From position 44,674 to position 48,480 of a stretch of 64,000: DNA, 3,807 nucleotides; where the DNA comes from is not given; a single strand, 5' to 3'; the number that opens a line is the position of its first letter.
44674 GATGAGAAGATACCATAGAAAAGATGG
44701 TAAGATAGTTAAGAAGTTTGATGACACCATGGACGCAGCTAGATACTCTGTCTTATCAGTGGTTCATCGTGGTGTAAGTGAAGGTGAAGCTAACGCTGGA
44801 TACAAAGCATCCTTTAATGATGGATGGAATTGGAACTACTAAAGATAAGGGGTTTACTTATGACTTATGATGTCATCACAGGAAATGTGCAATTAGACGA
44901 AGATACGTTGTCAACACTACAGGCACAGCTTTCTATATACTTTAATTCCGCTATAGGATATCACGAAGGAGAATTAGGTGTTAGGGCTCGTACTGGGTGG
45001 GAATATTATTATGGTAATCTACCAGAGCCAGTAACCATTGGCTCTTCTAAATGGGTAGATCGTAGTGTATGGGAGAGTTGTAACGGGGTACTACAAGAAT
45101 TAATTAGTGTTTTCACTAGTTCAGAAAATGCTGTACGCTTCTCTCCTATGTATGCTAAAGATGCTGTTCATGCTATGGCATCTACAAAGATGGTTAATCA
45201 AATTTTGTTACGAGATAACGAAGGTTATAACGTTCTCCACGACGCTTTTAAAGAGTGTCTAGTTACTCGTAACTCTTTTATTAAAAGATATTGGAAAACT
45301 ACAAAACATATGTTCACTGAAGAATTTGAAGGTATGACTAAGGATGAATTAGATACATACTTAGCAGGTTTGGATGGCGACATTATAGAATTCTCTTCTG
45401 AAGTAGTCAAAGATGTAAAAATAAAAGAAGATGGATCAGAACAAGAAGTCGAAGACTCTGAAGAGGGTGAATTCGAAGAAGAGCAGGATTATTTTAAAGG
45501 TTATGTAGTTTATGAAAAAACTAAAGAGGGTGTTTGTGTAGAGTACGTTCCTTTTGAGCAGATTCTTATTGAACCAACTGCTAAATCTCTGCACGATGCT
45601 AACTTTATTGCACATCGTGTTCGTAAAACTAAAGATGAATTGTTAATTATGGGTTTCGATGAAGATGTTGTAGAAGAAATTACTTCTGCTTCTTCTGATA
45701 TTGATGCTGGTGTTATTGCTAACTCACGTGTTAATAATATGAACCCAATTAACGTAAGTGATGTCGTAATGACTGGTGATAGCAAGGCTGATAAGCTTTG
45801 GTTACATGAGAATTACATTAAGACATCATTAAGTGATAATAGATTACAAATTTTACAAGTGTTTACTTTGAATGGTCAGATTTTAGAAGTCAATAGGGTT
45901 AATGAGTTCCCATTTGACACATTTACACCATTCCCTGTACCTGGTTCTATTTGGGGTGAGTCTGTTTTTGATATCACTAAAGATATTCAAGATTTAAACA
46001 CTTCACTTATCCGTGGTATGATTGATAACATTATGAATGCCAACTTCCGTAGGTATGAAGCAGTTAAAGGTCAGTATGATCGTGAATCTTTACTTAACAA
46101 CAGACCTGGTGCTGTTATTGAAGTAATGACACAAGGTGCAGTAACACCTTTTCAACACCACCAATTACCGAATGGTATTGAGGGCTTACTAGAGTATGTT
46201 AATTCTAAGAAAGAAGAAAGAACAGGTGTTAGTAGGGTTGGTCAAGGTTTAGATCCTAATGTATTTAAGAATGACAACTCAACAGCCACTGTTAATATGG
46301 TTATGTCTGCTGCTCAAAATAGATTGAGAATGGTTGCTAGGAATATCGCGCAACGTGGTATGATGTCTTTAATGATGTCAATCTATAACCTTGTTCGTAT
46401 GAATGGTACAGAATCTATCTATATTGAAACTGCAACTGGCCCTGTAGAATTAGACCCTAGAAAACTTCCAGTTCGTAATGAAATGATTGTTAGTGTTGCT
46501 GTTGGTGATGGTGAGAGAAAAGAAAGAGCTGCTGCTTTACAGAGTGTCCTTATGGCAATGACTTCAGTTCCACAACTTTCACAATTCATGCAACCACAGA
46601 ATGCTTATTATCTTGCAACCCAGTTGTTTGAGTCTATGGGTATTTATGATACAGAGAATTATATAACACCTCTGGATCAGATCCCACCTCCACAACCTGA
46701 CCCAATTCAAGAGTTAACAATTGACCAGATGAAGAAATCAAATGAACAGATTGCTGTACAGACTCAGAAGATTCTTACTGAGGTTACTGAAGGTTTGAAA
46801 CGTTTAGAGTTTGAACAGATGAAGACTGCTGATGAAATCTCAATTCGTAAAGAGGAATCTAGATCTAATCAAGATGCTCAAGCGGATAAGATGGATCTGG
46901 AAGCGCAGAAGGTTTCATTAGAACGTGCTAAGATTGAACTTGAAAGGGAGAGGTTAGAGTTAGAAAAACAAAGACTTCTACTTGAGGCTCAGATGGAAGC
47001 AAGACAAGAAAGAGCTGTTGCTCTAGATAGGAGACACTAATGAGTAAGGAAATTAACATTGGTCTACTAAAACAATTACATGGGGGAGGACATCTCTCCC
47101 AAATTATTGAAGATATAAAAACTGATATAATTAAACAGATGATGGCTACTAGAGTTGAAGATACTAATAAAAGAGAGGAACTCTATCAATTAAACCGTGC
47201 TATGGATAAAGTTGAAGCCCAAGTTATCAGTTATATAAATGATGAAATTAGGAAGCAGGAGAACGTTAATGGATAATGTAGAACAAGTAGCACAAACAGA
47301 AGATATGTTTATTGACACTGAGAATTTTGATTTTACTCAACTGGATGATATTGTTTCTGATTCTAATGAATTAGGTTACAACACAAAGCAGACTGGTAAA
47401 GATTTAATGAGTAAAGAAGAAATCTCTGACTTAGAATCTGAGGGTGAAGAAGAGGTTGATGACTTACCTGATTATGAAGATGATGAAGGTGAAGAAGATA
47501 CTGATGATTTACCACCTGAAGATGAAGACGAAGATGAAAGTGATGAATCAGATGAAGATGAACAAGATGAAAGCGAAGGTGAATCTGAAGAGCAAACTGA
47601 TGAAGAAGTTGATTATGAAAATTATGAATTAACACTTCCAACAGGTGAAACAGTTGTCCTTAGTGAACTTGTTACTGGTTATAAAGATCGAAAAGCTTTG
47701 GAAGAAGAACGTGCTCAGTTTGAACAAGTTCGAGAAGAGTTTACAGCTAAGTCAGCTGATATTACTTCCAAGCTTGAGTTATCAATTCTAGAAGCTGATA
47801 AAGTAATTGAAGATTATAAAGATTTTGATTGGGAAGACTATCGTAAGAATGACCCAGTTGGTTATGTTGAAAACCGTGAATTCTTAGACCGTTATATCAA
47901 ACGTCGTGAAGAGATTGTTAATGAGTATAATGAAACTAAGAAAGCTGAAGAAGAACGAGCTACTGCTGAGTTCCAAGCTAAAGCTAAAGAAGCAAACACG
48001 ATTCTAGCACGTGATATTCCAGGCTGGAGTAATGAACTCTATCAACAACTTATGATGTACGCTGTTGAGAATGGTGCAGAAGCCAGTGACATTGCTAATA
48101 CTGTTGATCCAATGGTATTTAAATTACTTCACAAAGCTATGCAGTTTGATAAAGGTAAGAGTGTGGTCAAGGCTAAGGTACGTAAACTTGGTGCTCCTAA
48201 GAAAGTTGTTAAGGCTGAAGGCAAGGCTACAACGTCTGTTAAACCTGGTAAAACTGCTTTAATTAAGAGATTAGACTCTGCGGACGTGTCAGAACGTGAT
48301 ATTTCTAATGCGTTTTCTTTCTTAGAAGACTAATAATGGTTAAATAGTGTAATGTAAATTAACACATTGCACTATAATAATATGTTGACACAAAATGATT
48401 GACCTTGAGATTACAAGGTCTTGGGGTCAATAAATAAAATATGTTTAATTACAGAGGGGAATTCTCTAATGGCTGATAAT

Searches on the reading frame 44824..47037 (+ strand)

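Call 7: search_protein_families(library=pfam, proteins=[window:44824-47037:+], max_evalue=0.01)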
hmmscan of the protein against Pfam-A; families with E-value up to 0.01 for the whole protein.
window:44824-47037:+ (738 aa): 1 family
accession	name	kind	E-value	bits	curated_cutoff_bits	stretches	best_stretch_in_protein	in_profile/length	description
PF23899.1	SU10_portal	-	1.2e-176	589.1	30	1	34-638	3-590/593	Phage SU10 portal protein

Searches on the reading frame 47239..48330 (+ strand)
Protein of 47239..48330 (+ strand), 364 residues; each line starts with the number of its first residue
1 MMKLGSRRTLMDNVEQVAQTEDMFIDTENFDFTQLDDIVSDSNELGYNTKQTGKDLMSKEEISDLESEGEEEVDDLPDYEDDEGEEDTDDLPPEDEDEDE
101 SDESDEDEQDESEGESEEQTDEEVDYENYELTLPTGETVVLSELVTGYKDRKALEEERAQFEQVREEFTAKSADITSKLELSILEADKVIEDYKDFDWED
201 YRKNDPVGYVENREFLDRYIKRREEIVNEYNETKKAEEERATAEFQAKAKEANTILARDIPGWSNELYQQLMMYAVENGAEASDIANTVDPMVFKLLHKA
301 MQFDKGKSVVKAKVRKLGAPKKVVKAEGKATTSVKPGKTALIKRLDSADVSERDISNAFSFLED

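Call 7: search_protein_families(library=pfam, proteins=[window:47239-48330:+], max_evalue=0.01)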
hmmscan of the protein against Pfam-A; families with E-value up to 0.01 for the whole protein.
window:47239-48330:+ (364 aa): 1 family
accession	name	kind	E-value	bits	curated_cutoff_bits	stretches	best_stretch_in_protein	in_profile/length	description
PF04353.18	Rsd_AlgQ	-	0.0056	17.1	35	0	212-305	15-110/150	Regulator of RNA polymerase sigma(70) subunit, Rsd/AlgQ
